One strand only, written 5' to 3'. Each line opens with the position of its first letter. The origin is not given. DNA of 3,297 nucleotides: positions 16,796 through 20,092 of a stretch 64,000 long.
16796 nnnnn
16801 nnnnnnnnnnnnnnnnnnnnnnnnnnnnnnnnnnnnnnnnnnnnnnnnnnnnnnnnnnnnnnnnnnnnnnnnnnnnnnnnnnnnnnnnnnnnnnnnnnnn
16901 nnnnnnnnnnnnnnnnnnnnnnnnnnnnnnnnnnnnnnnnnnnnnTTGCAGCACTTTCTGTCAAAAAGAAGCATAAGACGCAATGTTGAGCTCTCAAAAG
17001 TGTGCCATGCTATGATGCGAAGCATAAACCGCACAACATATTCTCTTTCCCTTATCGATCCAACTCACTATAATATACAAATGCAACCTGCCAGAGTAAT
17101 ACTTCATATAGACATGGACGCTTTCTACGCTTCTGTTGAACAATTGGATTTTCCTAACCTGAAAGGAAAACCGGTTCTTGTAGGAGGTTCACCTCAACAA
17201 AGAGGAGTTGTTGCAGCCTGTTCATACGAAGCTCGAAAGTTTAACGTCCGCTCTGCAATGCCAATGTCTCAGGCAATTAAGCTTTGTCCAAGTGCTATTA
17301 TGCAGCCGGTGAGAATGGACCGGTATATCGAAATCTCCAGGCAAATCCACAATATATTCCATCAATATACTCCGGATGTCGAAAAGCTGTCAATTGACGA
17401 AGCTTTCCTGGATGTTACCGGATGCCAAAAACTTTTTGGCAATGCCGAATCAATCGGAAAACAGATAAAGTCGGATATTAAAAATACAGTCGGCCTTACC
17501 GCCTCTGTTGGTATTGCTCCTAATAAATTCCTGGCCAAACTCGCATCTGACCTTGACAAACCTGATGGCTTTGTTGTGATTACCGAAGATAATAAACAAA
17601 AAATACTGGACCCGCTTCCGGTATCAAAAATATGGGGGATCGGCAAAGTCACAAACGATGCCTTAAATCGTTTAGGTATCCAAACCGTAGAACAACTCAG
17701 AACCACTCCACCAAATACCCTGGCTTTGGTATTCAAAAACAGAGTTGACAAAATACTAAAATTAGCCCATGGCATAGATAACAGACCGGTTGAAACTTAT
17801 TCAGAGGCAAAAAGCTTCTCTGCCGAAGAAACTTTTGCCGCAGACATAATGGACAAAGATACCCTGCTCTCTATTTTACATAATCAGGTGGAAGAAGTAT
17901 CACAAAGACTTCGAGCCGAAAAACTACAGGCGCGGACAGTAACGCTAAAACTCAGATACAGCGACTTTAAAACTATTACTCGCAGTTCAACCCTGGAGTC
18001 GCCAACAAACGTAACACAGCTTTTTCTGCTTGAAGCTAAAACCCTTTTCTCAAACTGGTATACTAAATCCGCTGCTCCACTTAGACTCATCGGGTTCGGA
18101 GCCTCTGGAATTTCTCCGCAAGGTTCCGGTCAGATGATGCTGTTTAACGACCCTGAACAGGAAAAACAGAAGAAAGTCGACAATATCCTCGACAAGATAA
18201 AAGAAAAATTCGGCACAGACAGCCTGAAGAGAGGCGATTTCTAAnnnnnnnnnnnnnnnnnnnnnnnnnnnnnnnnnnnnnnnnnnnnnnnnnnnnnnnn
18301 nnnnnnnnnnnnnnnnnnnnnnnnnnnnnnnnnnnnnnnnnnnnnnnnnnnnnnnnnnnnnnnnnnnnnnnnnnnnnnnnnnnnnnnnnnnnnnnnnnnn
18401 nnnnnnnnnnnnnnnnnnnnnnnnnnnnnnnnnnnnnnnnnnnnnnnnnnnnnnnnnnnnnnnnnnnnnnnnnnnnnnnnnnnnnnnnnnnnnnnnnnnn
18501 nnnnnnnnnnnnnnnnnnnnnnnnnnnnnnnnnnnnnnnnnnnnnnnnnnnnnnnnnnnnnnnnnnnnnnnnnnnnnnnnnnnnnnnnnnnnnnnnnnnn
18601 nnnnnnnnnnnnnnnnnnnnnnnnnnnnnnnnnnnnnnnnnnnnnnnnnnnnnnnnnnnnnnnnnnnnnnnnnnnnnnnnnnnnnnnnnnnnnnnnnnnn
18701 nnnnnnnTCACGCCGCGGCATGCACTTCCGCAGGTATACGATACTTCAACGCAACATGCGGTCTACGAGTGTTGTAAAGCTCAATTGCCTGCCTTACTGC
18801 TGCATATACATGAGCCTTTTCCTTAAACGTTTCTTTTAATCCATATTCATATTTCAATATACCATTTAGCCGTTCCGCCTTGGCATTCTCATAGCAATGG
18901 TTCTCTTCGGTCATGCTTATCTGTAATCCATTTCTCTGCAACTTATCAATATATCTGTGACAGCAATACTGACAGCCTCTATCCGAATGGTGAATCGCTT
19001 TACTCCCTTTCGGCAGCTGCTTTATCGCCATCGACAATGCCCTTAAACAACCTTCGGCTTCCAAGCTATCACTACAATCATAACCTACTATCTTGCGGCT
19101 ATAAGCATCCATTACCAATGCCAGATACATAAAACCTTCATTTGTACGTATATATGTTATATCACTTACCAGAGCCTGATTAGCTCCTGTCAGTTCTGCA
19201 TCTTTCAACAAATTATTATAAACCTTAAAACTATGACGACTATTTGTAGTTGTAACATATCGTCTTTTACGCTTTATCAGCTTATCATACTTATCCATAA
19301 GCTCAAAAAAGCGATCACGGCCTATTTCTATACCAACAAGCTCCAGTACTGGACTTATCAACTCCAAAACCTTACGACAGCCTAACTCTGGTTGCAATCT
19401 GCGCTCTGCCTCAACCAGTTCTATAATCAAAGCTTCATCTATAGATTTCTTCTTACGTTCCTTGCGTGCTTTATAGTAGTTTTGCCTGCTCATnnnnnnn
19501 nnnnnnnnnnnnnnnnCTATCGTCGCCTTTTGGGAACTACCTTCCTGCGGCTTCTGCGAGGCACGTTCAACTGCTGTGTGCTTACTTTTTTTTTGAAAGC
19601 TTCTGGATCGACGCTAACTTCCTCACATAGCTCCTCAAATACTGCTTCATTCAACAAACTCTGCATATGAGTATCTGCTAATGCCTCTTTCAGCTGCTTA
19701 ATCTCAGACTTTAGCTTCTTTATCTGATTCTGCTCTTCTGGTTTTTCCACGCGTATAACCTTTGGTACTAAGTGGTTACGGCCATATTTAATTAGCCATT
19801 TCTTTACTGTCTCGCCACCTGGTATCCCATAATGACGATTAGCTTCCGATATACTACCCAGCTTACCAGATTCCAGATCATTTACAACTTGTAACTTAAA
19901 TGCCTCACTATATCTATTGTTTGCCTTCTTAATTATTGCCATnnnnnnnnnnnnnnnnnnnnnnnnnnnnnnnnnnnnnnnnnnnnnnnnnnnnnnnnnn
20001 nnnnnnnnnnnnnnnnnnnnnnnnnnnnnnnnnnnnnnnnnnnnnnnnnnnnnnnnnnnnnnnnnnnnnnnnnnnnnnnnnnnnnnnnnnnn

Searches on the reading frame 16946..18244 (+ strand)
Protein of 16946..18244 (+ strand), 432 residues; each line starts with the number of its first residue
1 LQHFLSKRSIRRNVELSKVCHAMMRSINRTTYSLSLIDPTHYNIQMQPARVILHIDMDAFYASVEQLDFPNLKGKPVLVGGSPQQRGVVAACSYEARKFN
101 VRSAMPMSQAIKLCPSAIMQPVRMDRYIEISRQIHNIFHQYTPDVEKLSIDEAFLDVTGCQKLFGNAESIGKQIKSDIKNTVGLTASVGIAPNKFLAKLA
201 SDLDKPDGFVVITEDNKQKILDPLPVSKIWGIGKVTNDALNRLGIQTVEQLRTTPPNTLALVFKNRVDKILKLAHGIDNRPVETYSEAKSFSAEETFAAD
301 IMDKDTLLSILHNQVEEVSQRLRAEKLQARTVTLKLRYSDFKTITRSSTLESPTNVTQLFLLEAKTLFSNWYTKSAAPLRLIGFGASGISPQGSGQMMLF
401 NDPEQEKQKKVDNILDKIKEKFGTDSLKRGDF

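Call 69: search_protein_families(library=pfam, proteins=[window:16946-18244:+])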
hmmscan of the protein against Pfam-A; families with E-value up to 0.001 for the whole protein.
window:16946-18244:+ (432 aa): 3 families
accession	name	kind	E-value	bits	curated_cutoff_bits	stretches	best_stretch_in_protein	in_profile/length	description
PF00817.25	IMS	-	2.3e-56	190.2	23.2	1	55-202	1-148/148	impB/mucB/samB family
PF11799.13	IMS_C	-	7.8e-29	100.7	20.7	1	289-398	2-108/109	impB/mucB/samB family C-terminal domain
PF11798.14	IMS_HHH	-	7.7e-08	32.6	24.4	1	215-245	2-32/32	IMS family HHH motif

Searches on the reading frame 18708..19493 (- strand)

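Call 69: search_protein_families(library=pfam, proteins=[window:18708-19493:-])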
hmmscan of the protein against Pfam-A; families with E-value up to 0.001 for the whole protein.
window:18708-19493:- (261 aa): 3 families
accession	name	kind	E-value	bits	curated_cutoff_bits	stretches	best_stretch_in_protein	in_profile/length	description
PF00665.32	rve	-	1.4e-20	73.9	32.6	1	103-200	3-102/102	Integrase core domain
PF13683.12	rve_3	-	9.6e-15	54.5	26.5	1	189-254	2-67/67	Integrase core domain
PF13333.12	rve_2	-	0.00071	20.1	22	0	211-255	5-49/56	Integrase core domain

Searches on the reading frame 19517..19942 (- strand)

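Call 69: search_protein_families(library=pfam, proteins=[window:19517-19942:-])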
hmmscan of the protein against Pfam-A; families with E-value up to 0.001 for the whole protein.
window:19517-19942:- (141 aa): 1 family
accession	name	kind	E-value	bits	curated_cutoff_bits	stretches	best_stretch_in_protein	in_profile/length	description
PF01527.26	HTH_Tnp_1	-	2.8e-05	24.7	24.1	1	6-88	2-74/75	Transposase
